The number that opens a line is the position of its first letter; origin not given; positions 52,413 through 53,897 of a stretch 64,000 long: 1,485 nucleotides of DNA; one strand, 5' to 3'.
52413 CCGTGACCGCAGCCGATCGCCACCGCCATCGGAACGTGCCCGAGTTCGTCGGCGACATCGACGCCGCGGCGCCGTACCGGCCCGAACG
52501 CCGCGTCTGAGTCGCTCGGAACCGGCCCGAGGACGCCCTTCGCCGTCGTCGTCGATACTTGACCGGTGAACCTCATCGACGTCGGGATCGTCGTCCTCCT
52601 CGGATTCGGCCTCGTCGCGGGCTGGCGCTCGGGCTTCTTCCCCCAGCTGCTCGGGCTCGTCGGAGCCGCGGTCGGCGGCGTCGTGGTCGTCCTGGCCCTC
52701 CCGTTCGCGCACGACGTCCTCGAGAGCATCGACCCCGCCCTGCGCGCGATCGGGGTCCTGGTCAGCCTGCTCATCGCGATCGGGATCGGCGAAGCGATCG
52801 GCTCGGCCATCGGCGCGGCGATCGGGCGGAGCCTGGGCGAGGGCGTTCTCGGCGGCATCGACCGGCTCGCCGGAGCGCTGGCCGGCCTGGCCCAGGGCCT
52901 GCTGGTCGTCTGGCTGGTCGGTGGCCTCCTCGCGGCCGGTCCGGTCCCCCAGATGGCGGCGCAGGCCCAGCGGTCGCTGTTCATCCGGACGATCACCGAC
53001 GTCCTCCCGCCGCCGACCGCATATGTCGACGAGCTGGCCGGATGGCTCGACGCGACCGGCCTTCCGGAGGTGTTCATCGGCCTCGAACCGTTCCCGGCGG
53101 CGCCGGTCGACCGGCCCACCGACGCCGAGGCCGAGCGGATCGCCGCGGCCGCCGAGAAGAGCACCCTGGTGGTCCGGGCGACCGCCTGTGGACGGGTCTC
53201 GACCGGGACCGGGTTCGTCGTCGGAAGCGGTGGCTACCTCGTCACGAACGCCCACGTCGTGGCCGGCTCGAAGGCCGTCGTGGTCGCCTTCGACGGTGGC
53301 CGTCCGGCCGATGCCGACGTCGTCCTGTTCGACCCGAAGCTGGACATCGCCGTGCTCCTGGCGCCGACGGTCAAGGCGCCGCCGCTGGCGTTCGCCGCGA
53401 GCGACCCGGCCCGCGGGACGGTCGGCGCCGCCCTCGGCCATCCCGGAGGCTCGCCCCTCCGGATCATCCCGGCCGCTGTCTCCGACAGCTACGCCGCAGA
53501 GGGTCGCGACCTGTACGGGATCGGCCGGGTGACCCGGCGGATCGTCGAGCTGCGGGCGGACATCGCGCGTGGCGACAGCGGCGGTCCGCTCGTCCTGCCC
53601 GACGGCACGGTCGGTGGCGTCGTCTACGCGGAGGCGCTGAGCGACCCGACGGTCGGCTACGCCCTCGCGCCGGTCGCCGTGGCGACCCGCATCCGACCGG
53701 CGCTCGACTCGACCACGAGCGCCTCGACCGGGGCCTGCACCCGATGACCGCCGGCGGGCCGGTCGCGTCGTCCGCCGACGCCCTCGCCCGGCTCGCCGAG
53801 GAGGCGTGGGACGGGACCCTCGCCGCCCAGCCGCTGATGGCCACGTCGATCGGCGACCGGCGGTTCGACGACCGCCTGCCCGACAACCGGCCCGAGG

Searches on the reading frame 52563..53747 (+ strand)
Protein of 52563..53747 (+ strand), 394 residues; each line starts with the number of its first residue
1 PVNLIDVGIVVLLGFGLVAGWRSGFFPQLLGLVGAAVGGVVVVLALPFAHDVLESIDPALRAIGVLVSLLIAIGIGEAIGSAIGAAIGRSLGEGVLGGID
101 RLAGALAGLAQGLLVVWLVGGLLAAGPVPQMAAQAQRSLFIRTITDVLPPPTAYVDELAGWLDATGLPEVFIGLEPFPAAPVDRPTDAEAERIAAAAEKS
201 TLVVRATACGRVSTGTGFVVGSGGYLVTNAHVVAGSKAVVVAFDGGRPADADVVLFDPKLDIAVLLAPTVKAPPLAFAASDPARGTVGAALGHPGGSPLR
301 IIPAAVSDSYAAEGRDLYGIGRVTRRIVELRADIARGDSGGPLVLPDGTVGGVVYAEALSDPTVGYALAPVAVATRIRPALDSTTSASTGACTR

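Call 64: search_protein_families(library=pfam, proteins=[window:52563-53747:+], max_evalue=0.001)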
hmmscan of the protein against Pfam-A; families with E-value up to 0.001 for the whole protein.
window:52563-53747:+ (394 aa): 3 families
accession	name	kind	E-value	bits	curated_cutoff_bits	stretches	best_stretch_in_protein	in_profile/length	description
PF13365.12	Trypsin_2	-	9.4e-22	78.7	27.6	1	215-353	1-144/144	Trypsin-like peptidase domain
PF02674.22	Colicin_V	-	1.1e-17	64.8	29.3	1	5-147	1-142/144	Colicin V production protein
PF00089.32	Trypsin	-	1.8e-08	34.9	20.6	1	214-357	26-198/220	Trypsin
